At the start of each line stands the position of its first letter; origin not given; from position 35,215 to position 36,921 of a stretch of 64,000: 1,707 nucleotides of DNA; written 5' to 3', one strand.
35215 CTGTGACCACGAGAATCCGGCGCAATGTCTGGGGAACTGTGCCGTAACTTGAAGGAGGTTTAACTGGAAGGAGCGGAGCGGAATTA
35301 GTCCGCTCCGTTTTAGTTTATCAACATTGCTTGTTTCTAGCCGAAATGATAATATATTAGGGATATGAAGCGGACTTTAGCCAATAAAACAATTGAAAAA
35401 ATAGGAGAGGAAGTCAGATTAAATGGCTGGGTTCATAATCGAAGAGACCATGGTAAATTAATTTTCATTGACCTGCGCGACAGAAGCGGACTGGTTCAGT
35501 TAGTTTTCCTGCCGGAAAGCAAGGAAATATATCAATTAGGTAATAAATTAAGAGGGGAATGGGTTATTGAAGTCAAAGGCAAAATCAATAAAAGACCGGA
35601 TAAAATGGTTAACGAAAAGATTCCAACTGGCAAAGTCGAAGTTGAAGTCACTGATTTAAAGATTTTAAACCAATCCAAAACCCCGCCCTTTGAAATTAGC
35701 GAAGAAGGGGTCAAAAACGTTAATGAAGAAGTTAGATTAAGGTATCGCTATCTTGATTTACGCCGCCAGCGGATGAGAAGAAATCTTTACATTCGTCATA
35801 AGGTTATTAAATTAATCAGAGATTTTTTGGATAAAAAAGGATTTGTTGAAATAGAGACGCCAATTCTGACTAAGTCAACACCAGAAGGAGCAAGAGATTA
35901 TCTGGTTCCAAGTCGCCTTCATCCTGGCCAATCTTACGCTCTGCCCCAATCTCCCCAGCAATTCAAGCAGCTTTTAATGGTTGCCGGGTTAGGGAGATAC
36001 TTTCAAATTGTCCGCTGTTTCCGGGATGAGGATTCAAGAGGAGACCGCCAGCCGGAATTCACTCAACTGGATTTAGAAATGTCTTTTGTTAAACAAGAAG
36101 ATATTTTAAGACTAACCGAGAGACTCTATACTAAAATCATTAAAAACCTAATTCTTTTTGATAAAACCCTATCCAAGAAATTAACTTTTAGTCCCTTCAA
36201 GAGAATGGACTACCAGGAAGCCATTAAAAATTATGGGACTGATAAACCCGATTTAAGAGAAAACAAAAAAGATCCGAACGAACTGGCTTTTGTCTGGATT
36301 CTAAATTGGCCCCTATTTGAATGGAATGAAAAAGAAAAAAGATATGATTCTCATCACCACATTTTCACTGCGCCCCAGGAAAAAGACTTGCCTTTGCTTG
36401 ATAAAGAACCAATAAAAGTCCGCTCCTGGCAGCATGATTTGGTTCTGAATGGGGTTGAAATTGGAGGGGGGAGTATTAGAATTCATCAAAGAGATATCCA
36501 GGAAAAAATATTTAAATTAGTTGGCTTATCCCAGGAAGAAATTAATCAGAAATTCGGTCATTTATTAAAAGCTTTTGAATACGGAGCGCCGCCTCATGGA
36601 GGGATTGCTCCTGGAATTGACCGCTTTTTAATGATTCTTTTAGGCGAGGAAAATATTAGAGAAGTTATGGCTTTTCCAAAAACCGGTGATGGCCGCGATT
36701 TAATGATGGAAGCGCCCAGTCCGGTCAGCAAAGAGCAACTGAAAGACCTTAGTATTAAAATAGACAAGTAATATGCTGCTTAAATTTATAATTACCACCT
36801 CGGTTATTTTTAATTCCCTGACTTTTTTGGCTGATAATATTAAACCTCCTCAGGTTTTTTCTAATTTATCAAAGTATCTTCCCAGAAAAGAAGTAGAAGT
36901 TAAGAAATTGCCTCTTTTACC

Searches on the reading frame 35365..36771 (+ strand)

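Call 81: search_protein_families(library=pfam, proteins=[window:35365-36771:+], max_evalue=0.01)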
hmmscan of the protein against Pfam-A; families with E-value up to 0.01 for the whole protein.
window:35365-36771:+ (468 aa): 3 families
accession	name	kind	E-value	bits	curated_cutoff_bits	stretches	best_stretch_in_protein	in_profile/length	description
PF00152.25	tRNA-synt_2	-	2e-120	402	25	1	120-440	1-307/308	tRNA synthetases class II (D, K and N)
PF01336.31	tRNA_anti-codon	-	1.5e-18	66.9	27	1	17-101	1-75/75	OB-fold nucleic acid binding domain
PF01409.25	tRNA-synt_2d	-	0.0014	18.5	19.8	0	196-284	88-175/246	tRNA synthetases class II core domain (F)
